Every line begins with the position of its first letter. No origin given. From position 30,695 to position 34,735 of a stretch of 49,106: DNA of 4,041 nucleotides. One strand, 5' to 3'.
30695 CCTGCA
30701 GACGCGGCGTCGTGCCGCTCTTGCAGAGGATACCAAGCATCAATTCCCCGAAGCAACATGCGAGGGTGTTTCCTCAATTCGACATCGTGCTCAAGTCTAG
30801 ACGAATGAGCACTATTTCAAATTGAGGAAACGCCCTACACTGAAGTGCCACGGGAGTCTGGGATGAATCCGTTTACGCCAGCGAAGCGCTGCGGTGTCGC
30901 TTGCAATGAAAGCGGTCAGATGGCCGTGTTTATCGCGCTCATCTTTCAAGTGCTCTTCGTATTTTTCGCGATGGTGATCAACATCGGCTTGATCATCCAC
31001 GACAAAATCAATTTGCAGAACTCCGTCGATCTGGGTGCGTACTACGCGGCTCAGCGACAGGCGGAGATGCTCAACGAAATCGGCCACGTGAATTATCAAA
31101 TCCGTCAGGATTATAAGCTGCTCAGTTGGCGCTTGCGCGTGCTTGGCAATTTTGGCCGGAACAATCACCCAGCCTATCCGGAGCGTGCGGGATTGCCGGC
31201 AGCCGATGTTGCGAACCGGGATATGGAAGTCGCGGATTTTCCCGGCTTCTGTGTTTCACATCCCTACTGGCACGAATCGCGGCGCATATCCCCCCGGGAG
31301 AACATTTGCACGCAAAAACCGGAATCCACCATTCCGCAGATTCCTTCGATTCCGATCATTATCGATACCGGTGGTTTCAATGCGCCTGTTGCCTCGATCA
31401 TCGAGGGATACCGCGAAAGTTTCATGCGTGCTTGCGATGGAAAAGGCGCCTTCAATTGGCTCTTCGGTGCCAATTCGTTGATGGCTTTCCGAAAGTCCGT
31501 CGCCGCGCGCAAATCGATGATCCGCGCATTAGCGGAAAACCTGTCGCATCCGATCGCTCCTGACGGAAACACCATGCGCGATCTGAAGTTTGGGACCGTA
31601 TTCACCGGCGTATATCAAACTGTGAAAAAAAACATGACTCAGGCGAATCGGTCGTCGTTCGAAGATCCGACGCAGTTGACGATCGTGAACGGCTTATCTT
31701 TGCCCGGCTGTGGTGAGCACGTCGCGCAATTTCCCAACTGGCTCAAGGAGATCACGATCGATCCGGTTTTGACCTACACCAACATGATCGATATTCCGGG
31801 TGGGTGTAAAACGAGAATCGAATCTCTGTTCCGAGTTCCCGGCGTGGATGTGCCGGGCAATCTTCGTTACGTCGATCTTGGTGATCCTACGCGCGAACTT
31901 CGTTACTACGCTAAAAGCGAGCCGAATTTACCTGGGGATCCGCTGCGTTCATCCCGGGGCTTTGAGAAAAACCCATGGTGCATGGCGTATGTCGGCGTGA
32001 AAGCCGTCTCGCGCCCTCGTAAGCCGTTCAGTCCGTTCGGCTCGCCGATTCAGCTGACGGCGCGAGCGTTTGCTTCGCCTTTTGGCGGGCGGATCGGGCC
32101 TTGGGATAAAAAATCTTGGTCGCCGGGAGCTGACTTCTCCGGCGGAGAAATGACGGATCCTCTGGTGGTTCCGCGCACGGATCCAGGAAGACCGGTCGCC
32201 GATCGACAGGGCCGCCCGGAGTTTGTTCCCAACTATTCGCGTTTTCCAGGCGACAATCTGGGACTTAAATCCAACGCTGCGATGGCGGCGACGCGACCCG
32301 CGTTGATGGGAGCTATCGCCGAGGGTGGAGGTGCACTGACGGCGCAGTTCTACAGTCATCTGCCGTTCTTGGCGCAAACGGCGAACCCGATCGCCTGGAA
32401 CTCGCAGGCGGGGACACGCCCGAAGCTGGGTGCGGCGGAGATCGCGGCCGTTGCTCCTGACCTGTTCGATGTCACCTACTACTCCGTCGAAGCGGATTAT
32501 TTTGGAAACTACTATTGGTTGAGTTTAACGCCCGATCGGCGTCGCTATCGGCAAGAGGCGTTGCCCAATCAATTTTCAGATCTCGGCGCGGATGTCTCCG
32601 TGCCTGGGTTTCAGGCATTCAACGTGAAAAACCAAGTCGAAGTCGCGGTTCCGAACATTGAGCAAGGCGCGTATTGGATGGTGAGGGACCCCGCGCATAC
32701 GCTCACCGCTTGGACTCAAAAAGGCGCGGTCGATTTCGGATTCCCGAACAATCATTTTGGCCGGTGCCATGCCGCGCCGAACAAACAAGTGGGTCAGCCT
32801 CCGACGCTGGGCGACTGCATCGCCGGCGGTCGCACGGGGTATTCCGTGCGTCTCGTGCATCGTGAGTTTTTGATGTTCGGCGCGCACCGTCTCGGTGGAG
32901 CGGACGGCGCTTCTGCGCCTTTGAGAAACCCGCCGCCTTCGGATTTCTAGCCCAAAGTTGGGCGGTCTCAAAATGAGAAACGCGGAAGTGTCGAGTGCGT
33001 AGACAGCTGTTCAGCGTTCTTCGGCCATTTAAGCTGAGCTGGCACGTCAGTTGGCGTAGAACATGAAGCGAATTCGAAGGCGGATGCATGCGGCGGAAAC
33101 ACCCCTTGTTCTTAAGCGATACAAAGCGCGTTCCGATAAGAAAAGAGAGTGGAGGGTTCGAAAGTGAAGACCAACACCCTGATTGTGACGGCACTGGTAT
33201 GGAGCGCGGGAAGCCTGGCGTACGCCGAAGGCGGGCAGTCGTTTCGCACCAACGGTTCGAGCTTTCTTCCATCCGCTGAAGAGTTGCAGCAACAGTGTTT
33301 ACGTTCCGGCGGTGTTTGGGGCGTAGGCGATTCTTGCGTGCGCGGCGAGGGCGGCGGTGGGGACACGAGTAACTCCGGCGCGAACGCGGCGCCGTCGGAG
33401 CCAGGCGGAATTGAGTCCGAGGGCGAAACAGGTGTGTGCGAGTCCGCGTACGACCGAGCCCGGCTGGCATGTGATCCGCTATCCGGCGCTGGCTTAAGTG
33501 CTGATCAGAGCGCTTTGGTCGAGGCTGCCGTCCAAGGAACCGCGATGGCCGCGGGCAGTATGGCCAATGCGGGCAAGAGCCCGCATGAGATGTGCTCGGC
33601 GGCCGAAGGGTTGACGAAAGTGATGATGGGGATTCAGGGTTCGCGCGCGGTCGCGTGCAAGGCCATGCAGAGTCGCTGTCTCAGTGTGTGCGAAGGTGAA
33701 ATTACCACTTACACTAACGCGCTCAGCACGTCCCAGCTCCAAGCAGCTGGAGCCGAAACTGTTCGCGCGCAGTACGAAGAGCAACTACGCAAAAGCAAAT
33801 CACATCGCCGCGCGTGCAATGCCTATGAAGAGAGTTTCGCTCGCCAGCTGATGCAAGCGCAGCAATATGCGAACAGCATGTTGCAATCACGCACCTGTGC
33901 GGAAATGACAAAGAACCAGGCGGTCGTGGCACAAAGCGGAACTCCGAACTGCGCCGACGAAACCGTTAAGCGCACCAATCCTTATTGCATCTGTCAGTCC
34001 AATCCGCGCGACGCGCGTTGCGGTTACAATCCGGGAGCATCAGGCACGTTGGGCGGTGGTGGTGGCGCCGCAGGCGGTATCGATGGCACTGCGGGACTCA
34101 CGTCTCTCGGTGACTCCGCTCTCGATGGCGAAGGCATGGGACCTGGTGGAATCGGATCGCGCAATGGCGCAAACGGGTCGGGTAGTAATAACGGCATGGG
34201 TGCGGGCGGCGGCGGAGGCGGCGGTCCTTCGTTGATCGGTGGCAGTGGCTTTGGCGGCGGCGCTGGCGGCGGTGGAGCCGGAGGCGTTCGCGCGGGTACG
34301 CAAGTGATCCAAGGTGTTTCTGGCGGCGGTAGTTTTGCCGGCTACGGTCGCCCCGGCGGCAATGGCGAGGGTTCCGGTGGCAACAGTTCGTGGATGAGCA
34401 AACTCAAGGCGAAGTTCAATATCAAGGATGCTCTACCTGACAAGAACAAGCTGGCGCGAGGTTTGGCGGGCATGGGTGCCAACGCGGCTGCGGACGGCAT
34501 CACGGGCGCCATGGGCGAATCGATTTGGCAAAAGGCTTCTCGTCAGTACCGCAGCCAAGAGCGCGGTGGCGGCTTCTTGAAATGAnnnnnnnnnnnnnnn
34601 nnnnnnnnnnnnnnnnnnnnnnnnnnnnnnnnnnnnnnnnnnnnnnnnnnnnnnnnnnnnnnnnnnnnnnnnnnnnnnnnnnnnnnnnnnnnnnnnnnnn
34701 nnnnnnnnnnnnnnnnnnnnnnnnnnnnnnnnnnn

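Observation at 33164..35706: Two adjacent paralogous secreted poly-glycine proteins sharing a C-terminal I[WF]xxxxRQY[RK] module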

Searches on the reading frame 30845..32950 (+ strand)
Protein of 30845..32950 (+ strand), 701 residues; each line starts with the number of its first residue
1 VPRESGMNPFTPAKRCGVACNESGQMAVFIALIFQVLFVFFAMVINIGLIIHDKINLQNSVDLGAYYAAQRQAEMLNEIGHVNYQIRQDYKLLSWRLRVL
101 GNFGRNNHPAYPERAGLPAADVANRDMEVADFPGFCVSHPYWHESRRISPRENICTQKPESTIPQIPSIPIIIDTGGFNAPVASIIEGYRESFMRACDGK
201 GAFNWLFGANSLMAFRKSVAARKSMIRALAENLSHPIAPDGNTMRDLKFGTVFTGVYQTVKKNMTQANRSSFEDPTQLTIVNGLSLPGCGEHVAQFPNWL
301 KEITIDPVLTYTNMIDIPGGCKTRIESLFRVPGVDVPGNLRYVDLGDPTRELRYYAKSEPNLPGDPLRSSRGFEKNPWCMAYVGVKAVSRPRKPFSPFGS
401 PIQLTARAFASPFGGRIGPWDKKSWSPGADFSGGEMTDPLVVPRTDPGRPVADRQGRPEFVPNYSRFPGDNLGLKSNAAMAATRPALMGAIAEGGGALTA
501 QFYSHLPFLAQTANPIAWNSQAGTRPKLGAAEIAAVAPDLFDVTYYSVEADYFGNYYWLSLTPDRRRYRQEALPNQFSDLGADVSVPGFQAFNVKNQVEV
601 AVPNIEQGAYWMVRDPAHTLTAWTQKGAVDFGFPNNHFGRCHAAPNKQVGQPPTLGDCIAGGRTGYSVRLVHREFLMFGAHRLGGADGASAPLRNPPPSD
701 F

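Call 3: search_protein_families(library=pfam, proteins=[window:30845-32950:+], max_evalue=0.1)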
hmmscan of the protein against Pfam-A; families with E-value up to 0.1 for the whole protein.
window:30845-32950:+ (701 aa): 3 families
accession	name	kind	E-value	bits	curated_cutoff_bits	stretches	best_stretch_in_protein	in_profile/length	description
PF13400.11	Tad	-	6.6e-07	30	22.3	1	24-71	1-47/47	Putative Flp pilus-assembly TadE/G-like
PF07811.17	TadE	-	0.0094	16.5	22.9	1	24-65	1-42/43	TadE-like protein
PF12615.13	TraD_N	-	0.058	14.8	25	0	39-92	2-54/92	F sex factor protein N terminal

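Call 16: search_protein_families(library=ncbifam, proteins=[window:30845-32950:+], max_evalue=0.1)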
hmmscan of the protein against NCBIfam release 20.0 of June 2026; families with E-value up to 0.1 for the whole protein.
window:30845-32950:+ (701 aa): 1 family
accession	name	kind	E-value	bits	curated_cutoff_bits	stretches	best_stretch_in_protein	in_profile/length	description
TIGR03816.1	tadE_like_DECH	hypoth_equivalog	0.062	13.5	50.95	0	22-74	1-53/109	Rv3654c family TadE-like protein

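Call 54: search_solved_structures(query=window:30845-32950:+, max_evalue=1)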
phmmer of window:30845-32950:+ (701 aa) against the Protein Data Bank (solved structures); distinct sequences matched with E-value up to 1: 1.
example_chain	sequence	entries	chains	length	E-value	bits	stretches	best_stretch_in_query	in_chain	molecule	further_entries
1kxe_A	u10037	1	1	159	0.13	13.9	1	400-458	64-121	SINDBIS VIRUS CAPSID PROTEIN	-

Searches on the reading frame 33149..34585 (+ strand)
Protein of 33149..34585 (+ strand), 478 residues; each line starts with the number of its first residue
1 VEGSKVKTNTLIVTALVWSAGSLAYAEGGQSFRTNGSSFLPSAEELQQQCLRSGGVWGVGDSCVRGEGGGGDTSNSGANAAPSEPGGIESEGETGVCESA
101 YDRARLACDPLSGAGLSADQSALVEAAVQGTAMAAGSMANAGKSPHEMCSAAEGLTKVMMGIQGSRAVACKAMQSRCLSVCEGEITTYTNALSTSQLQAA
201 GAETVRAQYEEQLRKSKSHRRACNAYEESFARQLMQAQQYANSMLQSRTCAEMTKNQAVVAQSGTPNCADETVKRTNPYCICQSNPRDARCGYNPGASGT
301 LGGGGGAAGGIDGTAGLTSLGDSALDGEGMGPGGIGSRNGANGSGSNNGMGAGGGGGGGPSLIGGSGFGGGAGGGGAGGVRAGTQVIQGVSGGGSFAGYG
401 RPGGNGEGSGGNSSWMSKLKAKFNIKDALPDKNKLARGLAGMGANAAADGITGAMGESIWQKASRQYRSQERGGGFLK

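Call 3: search_protein_families(library=pfam, proteins=[window:33149-34585:+], max_evalue=0.1)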
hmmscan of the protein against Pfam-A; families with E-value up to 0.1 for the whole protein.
window:33149-34585:+ (478 aa): 0 families

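Call 8: find_homologous_proteins(query=window:33164-34585:+)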
Query window:33164-34585:+ (473 aa): 9 proteins with E <= 0.001 among 8000 candidates.
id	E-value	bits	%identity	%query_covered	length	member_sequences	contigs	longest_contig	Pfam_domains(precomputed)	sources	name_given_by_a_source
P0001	0.0e+0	1009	100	100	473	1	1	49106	-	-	-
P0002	2.8e-126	440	64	75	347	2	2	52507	-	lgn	-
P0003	3.3e-63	232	70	16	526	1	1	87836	-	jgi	-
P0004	3.6e-62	229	68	13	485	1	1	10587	-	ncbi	-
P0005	3.0e-52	196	75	13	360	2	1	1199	-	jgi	jgi:hypothetical protein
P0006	1.8e-51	194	68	14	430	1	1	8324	-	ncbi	-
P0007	2.4e-19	88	31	79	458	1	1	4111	-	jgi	jgi:hypothetical protein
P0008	2.0e-5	42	25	50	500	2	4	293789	-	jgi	jgi:hypothetical protein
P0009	8.0e-5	40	29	48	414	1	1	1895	-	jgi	jgi:hypothetical protein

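Call 16: search_protein_families(library=ncbifam, proteins=[window:33164-34585:+, P0008], max_evalue=0.1)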
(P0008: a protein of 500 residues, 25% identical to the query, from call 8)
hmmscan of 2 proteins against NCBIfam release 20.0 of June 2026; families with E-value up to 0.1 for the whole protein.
window:33164-34585:+ (473 aa): 0 families

P0008 (500 aa): 1 family
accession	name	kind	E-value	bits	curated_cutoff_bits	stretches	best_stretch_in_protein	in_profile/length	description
NF006196.0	PRK08324.2-4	equivalog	0.029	12.7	831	1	184-287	192-295/657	bifunctional aldolase/short-chain dehydrogenase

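Call 17: find_encoding_contigs(protein=P0003, flank=8000, max_places=2)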
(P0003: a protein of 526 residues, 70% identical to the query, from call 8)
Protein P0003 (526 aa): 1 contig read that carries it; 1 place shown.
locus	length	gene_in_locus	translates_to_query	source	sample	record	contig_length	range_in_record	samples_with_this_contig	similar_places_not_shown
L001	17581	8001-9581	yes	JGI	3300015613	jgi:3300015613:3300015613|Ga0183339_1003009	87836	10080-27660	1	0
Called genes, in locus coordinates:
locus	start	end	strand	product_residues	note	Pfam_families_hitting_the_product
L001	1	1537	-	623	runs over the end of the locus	PF07715:Plug (weak), PF00593:TonB_dep_Rec_b-barrel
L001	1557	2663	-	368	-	PF00933:Glyco_hydro_3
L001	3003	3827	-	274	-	PF00528:BPD_transp_1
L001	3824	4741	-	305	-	PF19300:BPD_transp_1_N, PF00528:BPD_transp_1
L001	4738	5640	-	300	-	-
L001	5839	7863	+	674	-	PF13400:Tad (weak)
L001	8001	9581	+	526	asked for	-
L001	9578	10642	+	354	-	-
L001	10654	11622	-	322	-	PF00483:NTP_transferase, PF12804:NTP_transf_3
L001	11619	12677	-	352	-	PF01636:APH, PF02958:EcKL (weak)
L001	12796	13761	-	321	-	PF14532:Sigma54_activ_2 (weak)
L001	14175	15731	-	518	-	PF00158:Sigma54_activat, PF14532:Sigma54_activ_2, PF07724:AAA_2 (weak), PF07728:AAA_5, PF25601:AAA_lid_14, PF02954:HTH_8, PF18024:HTH_50 (weak)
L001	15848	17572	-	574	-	PF00664:ABC_membrane, PF00005:ABC_tran, PF02463:SMC_N (faint)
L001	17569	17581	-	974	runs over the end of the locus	PF02463:SMC_N (faint), PF03193:RsgA_GTPase (faint), PF13191:AAA_16 (faint), PF13304:AAA_21 (faint), PF13401:AAA_22 (faint), PF13555:AAA_29 (faint), PF17755:UvrA_DNA-bind, PF00005:ABC_tran (weak), +4 more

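Call 18: find_encoding_contigs(protein=P0008, flank=8000, max_places=2)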
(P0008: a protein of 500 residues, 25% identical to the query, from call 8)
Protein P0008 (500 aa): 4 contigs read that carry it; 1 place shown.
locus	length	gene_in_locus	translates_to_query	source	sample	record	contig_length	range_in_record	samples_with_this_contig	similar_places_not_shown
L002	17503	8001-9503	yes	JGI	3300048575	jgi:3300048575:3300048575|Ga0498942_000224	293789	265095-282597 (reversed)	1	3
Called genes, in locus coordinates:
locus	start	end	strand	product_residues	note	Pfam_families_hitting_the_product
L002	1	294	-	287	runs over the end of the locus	PF00089:Trypsin, PF13365:Trypsin_2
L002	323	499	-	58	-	-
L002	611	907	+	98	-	PF05015:HigB-like_toxin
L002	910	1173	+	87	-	PF01381:HTH_3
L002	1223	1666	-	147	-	-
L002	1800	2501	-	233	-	-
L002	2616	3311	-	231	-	-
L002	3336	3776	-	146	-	PF01124:MAPEG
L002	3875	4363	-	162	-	-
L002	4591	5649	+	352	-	-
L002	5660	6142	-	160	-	PF00255:GSHPx, PF00578:AhpC-TSA (weak)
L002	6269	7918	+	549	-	-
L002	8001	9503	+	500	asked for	-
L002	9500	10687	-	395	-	PF00696:AA_kinase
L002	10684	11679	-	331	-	PF01464:SLT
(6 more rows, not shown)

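Call 56: predict_structure(alignment_id=A5)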
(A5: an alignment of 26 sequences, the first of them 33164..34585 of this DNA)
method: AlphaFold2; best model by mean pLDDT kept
length: 473 residues; sequences in the alignment: 26
mean_pLDDT: 62.1   pTM: 0.41
mean pLDDT of the five models: 62.1, 60.0, 59.3, 58.7, 57.2
residues with pLDDT >= 90: 74; 70-90: 135; 50-70: 68; < 50: 196
segments of 3 or more residues with pLDDT < 50: 1-6, 13-35, 63-87, 289-408, 432-448, 471-473
pLDDT, mean of each block of 10 residues (from residue 1): 49 45 34 54 78 66 42 39 45 95 79 74 76 75 81 83 92 97 92 82 95 97 87 84 83 61 88 89 72 37 36 35 37 38 39 39 38 35 33 37 45 58 55 46 47 68 68 45
secondary structure, 60 per line:
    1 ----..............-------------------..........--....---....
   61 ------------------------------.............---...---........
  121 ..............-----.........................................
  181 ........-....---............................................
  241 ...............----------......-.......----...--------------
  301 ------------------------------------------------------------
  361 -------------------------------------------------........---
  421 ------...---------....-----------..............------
elements in order: H5-18 H38-47 E50-53 E57-60 H91-103 H113-134 H140-188 H190-193 H197-255 H266-271 H273-279 H410-417 H439-442 H454-467

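Call 59: fold_search(model_id=the predicted structure, library=pdb)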
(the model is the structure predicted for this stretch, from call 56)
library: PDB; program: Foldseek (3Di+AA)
matches with E <= 10: 398; with E <= 0.001: 0
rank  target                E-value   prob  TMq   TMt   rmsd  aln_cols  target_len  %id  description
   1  8qbr                  4.1e-01  0.60  0.16  0.30  13.0       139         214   12  Cryo-EM structure of Vipp1 helical filament with lattice 1 (Vipp1_L1) (released 2024-09-18)
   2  1jch_A                4.3e-01  0.57  0.17  0.17  25.3       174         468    9  Crystal Structure of Colicin E3 in Complex with its Immunity Protein (released 2001-11-30)
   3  8qbw                  5.6e-01  0.38  0.17  0.27  16.1       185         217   16  Cryo-EM structure of Vipp1-deltaH6_aa1-219 helical filament with lattice 3 (Vipp1-deltaH6_L3) (released 2024-09-11)
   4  5nnv_A                6.5e-01  0.20  0.13  0.23  38.1       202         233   10  Structure of a Bacillus subtilis Smc coiled coil middle fragment (released 2017-06-21)
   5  4mu6                  7.3e-01  0.25  0.13  0.22  31.4       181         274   10  Crystal Structure of the N-terminal domain of Effector Protein LegC3 from Legionella pneumophila (released 2013-12-11)
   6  9qxx_A                7.3e-01  0.16  0.12  0.09  31.6       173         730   11  JetABC DNA loaded state dimer (released 2025-10-01)
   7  4tql_A                8.5e-01  0.21  0.13  0.24  24.6       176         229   10  Computationally designed three helix bundle (released 2014-10-15)
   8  9qwr_A                9.0e-01  0.23  0.14  0.34  13.4       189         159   15  MIC60 helical bundle dimer (released 2026-02-25)
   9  9a72_A                9.5e-01  0.15  0.10  0.16  27.9       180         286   10  Integrative model of YFMS-CHEW by crosslinking MS and deep learning (released 2024-09-18)
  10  6h7w_M                1.0e+00  0.51  0.19  0.38  19.7       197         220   12  Model of retromer-Vps5 complex assembled on membrane. (released 2018-09-26)
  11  5krw_MODEL_1_A        1.0e+00  0.44  0.15  0.41  17.5       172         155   11  Recognition and targeting mechanisms by chaperones in flagella assembly and operation (released 2016-08-17)
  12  6zvr_CB               1.1e+00  0.63  0.22  0.44  21.6       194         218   13  C11 symmetry: Bacterial Vipp1 and PspA are members of the ancient ESCRT-III membrane-remodeling superfamily. (released 2021-08-04)
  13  5fd9                  1.2e+00  0.44  0.17  0.49   7.9       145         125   16  X-ray Crystal Structure of ESCRT-III Snf7 core domain (conformation B) (released 2015-12-30)
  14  2ch7_B                1.2e+00  0.13  0.15  0.21  37.0       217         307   15  Crystal structure of the cytoplasmic domain of a bacterial chemoreceptor from Thermotoga maritima (released 2006-04-18)
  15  9rn6_A                1.2e+00  0.41  0.19  0.35   9.8       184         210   10  Crystal structure of a protein mimic of SARS-CoV-2 spike's HR1 domain in complex with two nanobodies bound to differen (released 2026-01-21)
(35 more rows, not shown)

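Call 81: find_related_loci(query=A5, collection=metagenome_contigs, flank=5000)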
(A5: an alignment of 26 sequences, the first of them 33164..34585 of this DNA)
Query A5 (473 aa) in metagenome_contigs; peptide patterns used: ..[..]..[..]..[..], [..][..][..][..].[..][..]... (x = any residue, [..] = any of these).
126 stretches matched a pattern; 6 encode a relative of the query (tblastn E <= 1e-3); 6 distinct loci.
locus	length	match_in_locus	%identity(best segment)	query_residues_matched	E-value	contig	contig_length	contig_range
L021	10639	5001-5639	30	84-293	2e-15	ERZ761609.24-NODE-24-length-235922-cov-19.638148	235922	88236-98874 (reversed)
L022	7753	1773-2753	34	144-467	3e-15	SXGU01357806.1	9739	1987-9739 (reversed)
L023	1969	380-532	52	414-465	7e-12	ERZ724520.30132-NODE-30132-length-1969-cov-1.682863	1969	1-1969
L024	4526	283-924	32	246-467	9e-8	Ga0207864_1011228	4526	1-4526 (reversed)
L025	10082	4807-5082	41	382-472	2e-7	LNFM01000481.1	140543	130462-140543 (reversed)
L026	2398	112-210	53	432-465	2e-5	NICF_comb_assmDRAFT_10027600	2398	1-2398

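Call 93: find_encoding_contigs(protein=P0007, flank=5000, max_places=2)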
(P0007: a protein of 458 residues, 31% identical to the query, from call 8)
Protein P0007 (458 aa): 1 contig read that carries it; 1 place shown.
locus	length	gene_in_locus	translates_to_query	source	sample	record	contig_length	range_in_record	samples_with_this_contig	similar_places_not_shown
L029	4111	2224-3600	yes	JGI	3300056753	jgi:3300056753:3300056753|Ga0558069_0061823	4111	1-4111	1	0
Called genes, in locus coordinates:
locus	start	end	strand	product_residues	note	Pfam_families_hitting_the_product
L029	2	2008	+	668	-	?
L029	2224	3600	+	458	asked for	-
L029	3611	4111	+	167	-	?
